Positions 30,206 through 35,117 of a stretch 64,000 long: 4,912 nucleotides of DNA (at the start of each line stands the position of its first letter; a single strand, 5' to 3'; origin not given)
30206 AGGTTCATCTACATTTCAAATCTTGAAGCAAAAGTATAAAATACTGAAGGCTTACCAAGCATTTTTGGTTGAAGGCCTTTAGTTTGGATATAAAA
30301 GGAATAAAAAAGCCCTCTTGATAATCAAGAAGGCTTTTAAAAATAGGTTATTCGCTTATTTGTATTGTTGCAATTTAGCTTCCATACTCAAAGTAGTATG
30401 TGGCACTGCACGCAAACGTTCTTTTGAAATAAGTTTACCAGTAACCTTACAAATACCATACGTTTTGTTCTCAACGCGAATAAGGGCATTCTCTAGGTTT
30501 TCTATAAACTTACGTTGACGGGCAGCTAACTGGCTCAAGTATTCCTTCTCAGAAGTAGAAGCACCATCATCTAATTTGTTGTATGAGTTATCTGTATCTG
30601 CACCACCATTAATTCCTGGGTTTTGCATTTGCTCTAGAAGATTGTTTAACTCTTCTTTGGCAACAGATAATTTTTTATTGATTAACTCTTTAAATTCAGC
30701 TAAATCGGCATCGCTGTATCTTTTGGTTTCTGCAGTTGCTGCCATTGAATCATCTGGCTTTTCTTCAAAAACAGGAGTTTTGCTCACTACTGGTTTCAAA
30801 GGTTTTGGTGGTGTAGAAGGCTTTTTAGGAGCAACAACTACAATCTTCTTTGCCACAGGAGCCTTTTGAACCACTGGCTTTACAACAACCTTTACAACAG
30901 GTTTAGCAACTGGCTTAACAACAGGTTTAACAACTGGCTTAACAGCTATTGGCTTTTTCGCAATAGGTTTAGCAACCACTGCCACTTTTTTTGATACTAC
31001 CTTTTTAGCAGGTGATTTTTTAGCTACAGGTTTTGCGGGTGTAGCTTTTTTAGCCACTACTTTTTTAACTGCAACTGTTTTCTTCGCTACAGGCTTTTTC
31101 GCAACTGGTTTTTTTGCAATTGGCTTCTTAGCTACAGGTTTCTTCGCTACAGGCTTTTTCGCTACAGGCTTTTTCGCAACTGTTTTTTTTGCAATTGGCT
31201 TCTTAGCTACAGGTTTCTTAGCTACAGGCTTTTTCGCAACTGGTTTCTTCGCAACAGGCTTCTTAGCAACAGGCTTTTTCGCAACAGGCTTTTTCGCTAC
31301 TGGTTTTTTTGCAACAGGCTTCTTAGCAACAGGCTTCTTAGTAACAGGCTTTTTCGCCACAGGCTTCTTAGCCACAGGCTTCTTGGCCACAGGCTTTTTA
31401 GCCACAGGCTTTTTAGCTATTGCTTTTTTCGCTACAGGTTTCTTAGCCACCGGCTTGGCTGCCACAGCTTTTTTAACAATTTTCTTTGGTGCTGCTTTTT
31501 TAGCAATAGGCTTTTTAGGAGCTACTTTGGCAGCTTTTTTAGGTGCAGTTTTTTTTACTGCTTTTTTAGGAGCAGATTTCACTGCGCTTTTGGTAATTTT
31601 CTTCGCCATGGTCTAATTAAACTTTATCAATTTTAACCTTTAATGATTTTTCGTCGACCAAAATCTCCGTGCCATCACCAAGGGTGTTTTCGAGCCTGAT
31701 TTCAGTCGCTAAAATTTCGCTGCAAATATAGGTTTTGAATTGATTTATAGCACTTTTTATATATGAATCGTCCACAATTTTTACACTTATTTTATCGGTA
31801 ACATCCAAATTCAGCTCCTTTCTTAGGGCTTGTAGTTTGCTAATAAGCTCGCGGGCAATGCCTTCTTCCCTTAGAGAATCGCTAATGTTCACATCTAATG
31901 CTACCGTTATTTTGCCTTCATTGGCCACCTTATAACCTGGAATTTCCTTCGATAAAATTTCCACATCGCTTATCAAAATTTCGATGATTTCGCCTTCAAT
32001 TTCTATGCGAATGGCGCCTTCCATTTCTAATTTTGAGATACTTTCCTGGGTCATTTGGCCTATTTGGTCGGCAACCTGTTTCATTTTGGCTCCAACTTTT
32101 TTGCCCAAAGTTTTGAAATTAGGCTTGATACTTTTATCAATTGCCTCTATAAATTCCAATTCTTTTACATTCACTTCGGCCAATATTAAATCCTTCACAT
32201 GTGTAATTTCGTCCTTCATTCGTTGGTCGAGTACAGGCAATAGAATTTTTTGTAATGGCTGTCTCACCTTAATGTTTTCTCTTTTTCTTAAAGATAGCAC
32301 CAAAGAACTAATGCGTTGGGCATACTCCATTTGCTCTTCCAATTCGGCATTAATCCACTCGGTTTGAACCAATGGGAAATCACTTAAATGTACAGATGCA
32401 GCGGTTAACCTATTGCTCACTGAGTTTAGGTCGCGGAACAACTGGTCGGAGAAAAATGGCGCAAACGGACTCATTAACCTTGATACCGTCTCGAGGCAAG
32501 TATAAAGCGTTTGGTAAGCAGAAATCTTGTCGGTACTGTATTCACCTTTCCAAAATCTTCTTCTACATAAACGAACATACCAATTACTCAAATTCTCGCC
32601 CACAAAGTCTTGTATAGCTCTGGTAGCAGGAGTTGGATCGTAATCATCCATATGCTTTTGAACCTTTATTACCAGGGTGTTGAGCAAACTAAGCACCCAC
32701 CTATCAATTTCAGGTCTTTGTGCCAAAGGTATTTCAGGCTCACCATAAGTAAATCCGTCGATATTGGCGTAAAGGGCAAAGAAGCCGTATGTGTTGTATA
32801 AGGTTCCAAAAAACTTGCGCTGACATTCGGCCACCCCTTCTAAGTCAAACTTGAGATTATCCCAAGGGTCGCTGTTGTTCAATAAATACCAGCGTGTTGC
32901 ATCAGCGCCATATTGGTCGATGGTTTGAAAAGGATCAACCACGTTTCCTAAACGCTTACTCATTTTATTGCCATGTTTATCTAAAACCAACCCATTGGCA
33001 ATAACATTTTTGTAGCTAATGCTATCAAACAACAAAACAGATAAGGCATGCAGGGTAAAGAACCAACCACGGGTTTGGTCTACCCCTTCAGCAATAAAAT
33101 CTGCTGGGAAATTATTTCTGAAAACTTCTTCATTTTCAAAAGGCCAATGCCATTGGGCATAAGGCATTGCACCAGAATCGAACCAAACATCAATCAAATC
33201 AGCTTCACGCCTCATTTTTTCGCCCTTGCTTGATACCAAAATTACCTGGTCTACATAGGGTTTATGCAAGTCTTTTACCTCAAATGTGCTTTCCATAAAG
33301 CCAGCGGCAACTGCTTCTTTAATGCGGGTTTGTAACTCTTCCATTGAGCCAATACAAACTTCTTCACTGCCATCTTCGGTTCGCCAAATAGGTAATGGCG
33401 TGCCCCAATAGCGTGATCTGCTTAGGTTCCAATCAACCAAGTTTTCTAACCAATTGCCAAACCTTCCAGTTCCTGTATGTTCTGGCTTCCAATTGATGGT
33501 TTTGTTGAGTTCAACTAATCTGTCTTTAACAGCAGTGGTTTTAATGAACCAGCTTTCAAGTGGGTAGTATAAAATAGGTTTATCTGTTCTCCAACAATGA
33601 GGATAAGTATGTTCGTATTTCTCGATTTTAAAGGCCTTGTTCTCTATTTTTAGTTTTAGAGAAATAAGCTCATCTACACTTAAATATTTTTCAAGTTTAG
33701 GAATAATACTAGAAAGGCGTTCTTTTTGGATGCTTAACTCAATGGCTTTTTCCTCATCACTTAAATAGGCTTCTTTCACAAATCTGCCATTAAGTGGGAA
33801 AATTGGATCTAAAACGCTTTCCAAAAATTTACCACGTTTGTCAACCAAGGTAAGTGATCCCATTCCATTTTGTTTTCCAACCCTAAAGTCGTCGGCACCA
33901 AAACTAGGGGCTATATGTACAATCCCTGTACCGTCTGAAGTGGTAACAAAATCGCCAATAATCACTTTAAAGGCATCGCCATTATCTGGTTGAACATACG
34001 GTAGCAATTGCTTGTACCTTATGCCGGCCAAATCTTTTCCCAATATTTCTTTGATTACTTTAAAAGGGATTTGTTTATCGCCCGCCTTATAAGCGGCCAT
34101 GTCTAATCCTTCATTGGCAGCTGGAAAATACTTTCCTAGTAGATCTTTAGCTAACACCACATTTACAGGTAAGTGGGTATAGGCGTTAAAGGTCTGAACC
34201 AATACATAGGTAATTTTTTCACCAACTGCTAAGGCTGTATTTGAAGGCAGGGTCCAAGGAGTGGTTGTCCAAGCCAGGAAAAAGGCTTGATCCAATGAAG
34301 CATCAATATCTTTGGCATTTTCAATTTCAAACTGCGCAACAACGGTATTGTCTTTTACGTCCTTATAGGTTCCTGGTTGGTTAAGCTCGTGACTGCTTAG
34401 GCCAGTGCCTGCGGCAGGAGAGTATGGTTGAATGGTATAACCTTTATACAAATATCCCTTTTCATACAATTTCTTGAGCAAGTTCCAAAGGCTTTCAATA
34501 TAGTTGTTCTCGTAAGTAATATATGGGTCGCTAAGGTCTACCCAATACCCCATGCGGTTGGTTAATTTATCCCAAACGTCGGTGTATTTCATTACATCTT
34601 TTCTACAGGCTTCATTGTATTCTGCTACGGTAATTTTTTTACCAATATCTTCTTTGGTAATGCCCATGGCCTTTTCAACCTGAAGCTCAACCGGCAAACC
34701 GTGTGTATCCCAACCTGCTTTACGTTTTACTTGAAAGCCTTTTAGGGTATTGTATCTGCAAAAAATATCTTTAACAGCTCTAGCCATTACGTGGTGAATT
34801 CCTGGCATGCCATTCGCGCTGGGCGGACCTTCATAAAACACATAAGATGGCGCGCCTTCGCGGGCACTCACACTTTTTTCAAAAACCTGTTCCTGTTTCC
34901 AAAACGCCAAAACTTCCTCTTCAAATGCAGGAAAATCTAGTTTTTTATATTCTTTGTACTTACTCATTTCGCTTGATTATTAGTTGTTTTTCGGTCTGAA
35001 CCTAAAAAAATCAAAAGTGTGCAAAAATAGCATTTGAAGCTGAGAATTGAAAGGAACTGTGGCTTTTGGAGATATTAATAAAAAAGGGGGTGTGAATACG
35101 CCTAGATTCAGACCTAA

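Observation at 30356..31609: DksA/TraR-type protein carrying a 288-aa histone-H1-like KKPVA extension encoded by a 15-bp tandem array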

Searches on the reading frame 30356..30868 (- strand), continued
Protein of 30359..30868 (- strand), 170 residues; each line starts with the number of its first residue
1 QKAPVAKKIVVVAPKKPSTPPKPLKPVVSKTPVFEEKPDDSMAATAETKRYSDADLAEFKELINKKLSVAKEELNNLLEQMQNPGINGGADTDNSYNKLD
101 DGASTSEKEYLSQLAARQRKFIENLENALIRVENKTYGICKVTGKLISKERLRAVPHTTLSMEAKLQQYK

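Call 40: fold_search(model_id=the predicted structure, library=pdb)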
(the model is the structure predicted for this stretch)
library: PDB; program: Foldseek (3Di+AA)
matches with E <= 10: 217; with E <= 0.001: 0
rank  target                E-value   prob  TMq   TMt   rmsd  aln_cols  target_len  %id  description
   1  4ijj_A                6.6e-03  1.00  0.47  0.52  13.0       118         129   22  Structure of transcription factor DksA2 from Pseudomonas aeruginosa (released 2013-02-27)
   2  1tjl_A                6.6e-03  1.00  0.48  0.48  16.8       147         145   22  Crystal structure of transcription factor DksA from E. coli (released 2004-09-07)
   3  7khi_M                3.0e-02  1.00  0.47  0.48  14.9       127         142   24  Escherichia coli RNA polymerase and rrnBP1 promoter complex with DksA/ppGpp (released 2020-10-28)
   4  5vsw_M                3.6e-02  1.00  0.48  0.49  14.7       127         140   24  X-ray crystal structure of Escherichia coli RNA polymerase and DksA/ppGpp complex (released 2017-06-14)
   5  4ijj_B                6.3e-02  0.99  0.46  0.50  13.7       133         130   17  Structure of transcription factor DksA2 from Pseudomonas aeruginosa (released 2013-02-27)
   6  6ptg_B                8.2e-01  0.14  0.15  0.24  23.0        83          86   24  Structure of RNA polymerase binding protein and transcriptional regulator Dks from Chlamydia trachomatis L2 (LGV434) (released 2019-07-24)
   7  8gmh_C                1.1e+00  0.89  0.44  0.46   8.0       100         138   14  Crystal Structure of the ternary complex of TelA-LXG, LapA3, and LapA4 (released 2024-01-10)
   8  5x11_D                1.3e+00  0.51  0.36  0.30  15.0       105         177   18  Crystal structure of Bacillus subtilis PadR in complex with operator DNA (released 2017-11-22)
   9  3tul_B                1.4e+00  0.80  0.40  0.43   4.7        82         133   15  Crystal structure of N-terminal region of Type III Secretion Major Translocator SipB (residues 82-226) (released 2012-02-15)
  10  5x11_E                1.7e+00  0.77  0.37  0.30   6.1        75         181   19  Crystal structure of Bacillus subtilis PadR in complex with operator DNA (released 2017-11-22)
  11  6zca_H                1.7e+00  0.44  0.38  0.08   9.4       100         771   11  Structure of the B. subtilis RNA POLYMERASE in complex with HelD (monomer) (released 2020-10-14)
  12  8e2i_A                1.7e+00  0.15  0.30  0.03  11.5       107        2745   18  Cryo-EM structure of BIRC6/Smac (released 2023-02-15)
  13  5y8t_B                1.9e+00  0.41  0.36  0.31  15.1       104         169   17  Crystal structure of Bacillus subtilis PadR in complex with p-coumaric acid (released 2017-11-29)
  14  2gd5_A                1.9e+00  0.11  0.29  0.29  14.2       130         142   15  Structural basis for budding by the ESCRTIII factor CHMP3 (released 2006-06-13)
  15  6wvk_H                2.0e+00  0.66  0.42  0.09   5.8        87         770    8  Cryo-EM structure of Bacillus subtilis RNA Polymerase in complex with HelD (released 2020-11-18)
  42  9hzm_0                3.3e+00  0.09  0.23  0.18   9.5        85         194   16  235 A SynPspA H1-5 rod after incubation with EPL (released 2025-08-13)
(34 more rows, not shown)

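Call 56: find_related_loci(query=window:30359-30868:-, collection=metagenome_contigs, flank=2500)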
Query window:30359-30868:- (170 aa) in metagenome_contigs; peptide patterns used: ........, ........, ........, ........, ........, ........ (x = any residue, [..] = any of these).
600 stretches matched a pattern (row limit reached: there are more); 133 encode a relative of the query (tblastn E <= 1e-3); the best 80 are kept; 80 distinct loci.
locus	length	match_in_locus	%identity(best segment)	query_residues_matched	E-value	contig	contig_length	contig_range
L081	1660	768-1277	94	1-170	2e-101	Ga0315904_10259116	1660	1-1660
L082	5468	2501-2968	88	15-170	6e-93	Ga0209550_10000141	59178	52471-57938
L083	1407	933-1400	88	15-170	2e-99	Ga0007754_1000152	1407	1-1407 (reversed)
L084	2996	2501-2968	88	15-170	5e-93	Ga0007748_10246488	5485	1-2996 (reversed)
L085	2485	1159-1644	83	9-170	2e-92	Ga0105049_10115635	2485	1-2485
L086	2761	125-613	85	4-169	3e-90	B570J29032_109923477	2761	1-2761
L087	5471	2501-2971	86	14-170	1e-88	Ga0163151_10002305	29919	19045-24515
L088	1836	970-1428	84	16-170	2e-89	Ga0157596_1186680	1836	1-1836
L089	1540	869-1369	77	16-170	1e-87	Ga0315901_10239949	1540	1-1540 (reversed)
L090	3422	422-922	77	16-170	2e-82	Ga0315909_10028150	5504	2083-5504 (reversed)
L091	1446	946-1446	77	16-170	8e-87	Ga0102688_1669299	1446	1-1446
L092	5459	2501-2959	79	16-170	6e-82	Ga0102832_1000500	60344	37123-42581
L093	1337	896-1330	86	24-170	3e-86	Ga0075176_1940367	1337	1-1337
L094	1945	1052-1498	77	20-170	6e-80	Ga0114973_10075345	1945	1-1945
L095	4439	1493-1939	77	20-170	1e-76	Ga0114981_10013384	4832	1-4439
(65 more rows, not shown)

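Call 67: search_protein_representatives(alignment_id=A1)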
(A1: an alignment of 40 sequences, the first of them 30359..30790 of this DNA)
Query: 40 sequences, 129 profile positions. Proteins with E-value up to 0.001 (for the whole library): 7816; up to 1e-10: 1656; up to 1e-30: 392. The best 150 are listed.
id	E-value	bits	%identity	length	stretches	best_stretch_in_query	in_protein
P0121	8.9e-64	229.5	-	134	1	2-129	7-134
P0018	1.9e-63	228.4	-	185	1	4-129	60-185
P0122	1.3e-62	225.7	-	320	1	5-129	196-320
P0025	1.8e-62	225.2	-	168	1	3-129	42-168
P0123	2.0e-61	221.9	-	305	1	3-129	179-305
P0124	3.9e-61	220.9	-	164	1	2-126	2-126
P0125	2.5e-55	202.2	-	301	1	7-129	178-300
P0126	2.9e-55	201.9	-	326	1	4-129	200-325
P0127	3.0e-55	201.9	-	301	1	5-129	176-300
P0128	7.8e-55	200.5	-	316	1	5-129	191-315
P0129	1.3e-54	199.9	-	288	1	3-129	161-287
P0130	2.4e-54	199.0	-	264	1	3-129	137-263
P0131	2.5e-54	198.9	-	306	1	6-126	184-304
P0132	2.8e-54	198.7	-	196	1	3-127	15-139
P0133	9.2e-53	193.9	-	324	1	5-128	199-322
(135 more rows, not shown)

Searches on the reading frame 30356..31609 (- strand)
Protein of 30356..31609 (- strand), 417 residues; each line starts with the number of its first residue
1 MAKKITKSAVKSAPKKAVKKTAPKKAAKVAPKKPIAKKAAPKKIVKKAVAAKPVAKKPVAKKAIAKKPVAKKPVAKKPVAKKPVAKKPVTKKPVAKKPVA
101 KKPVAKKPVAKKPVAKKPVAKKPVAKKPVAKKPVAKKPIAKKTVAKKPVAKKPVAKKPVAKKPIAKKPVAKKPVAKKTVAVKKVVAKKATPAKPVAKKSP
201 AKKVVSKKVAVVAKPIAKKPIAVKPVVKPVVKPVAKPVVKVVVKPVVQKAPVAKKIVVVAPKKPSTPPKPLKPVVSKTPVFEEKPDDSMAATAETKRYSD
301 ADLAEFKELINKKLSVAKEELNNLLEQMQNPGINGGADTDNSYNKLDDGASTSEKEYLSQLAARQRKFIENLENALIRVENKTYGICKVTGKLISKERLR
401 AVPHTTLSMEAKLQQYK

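Call 4: search_protein_families(library=pfam, proteins=[window:30356-31609:-], max_evalue=1)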
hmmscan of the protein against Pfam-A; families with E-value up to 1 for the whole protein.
window:30356-31609:- (417 aa): 4 families
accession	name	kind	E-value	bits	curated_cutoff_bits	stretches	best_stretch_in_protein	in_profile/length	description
PF07382.16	HC2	-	5.8e-37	128.1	40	3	6-141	7-143/194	Histone H1-like nucleoprotein HC2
PF02095.21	Extensin_1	-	5.1e-21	75.7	105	3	78-200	10-130/171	Extensin-like protein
PF01258.23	zf-dskA_traR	-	1.1e-06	28.9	24.9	1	383-410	2-29/36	Prokaryotic dksA/traR C4-type zinc finger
PF05568.16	ASFV_J13L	-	0.0015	18.8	23.6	3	22-79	75-128/189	African swine fever virus J13L protein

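Call 5: search_protein_families(library=ncbifam, proteins=[window:30356-31609:-], max_evalue=1)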
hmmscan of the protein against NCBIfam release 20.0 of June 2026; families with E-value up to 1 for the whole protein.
window:30356-31609:- (417 aa): 7 families
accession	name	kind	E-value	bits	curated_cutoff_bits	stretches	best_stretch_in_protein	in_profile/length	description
NF038052.1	histone_lik_HC2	exception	8.5e-16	58.7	135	2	115-231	15-137/201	histone H1-like DNA-binding protein Hc2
TIGR02420.1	dksA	equivalog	3.7e-13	49.9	115.5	1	301-412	4-108/110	RNA polymerase-binding protein DksA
TIGR02890.1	bacill_yteA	subfamily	1.2e-12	48.2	134.4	1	312-413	8-115/159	regulatory protein, yteA family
NF038053.1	hist_H1_lk_Burk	equivalog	9.2e-12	45.6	80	2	3-134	5-144/195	histone H1-like DNA-binding protein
NF033459.1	DksA_like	equivalog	1.7e-10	41.2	105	1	302-409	2-103/113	RNA polymerase-binding protein DksA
NF008045.0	PRK10778.1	equivalog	9e-07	29.2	289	1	298-412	32-139/151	RNA polymerase-binding protein DksA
NF011492.0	PRK14900.1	equivalog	0.0089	13.9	1783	0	179-250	970-1037/1044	valine--tRNA ligase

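Call 11: list_cluster_members(proteins=[window:30359-31609:-])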
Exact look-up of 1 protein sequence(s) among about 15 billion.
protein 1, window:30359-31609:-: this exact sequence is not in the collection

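Call 51: predict_structure(protein=window:30359-31609:-)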
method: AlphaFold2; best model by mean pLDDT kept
length: 417 residues; sequences in the alignment: 1
mean_pLDDT: 51.1   pTM: 0.28
mean pLDDT of the five models: 51.1, 48.6, 45.0, 42.9, 42.7
residues with pLDDT >= 90: 31; 70-90: 30; 50-70: 52; < 50: 304
segments of 3 or more residues with pLDDT < 50: 1-14, 16-30, 34-37, 43-57, 59-62, 64-67, 74-77, 79-120, 127-137, 144-147, 149-152, 154-156, 164-167, 169-224, 226-228, 230-264, 271-285, 287-295, 336-339, 345-349, 385-417
pLDDT, mean of each block of 10 residues (from residue 1): 40 46 44 47 42 42 46 48 46 46 44 46 48 47 49 50 48 43 37 40 38 38 46 43 39 41 50 42 44 56 87 94 89 52 49 79 93 87 53 42 39 43
secondary structure, 60 per line:
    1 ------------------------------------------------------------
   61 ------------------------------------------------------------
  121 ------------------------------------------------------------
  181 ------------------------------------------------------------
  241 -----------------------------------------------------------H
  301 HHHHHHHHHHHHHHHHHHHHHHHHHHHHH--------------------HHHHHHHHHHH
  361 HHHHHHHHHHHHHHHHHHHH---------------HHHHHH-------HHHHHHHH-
elements in order: H300-329 H350-380 H396-401 H409-416

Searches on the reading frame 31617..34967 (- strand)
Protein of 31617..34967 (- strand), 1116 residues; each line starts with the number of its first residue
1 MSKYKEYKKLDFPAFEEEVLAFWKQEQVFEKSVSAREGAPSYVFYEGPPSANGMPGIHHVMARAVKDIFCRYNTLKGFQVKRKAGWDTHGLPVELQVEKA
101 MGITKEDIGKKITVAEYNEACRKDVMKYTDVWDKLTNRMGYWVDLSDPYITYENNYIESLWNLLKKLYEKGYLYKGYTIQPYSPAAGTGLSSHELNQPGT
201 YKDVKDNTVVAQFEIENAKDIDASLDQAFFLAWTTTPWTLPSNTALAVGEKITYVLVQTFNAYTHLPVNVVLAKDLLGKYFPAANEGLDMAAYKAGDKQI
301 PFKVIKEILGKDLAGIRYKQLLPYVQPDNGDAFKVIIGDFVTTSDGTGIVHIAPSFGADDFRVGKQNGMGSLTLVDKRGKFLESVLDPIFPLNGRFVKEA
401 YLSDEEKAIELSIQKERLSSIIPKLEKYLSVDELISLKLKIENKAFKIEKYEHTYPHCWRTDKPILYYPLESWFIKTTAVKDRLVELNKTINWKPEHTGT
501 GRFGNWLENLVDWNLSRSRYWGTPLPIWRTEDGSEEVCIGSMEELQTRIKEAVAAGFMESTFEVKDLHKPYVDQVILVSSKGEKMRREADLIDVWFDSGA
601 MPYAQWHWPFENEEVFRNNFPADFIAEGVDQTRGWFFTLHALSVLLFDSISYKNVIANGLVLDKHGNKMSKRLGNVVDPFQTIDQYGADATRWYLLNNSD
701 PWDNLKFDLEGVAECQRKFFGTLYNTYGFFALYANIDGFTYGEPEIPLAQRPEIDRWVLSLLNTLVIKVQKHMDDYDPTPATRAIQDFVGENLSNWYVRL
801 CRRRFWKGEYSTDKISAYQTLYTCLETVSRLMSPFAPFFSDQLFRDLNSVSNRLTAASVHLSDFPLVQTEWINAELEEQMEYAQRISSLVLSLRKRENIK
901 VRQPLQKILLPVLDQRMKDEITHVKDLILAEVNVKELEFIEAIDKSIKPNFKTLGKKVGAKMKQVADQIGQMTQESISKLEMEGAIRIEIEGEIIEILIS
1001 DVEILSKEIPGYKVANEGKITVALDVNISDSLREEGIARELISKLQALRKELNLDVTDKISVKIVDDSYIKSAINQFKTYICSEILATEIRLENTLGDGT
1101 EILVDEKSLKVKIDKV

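Call 50: search_protein_families(library=pfam, proteins=[window:31617-34967:-], max_evalue=0.00001)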
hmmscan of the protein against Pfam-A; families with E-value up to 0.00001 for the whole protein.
window:31617-34967:- (1116 aa): 4 families
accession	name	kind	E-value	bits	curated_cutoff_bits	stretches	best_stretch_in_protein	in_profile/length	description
PF00133.28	tRNA-synt_1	-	2.8e-123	412.2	22.7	1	19-707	2-413/414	tRNA synthetases class I (I, L, M and V)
PF19302.4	DUF5915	-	4.3e-52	176.9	27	1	925-1116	1-195/195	Domain of unknown function (DUF5915)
PF08264.19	Anticodon_1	-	2.3e-32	112.3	25.1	1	755-908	1-147/148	Anticodon-binding domain of tRNA ligase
PF09334.17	tRNA-synt_1g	-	8.5e-18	64.7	20.1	1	51-192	10-132/391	tRNA synthetases class I (M)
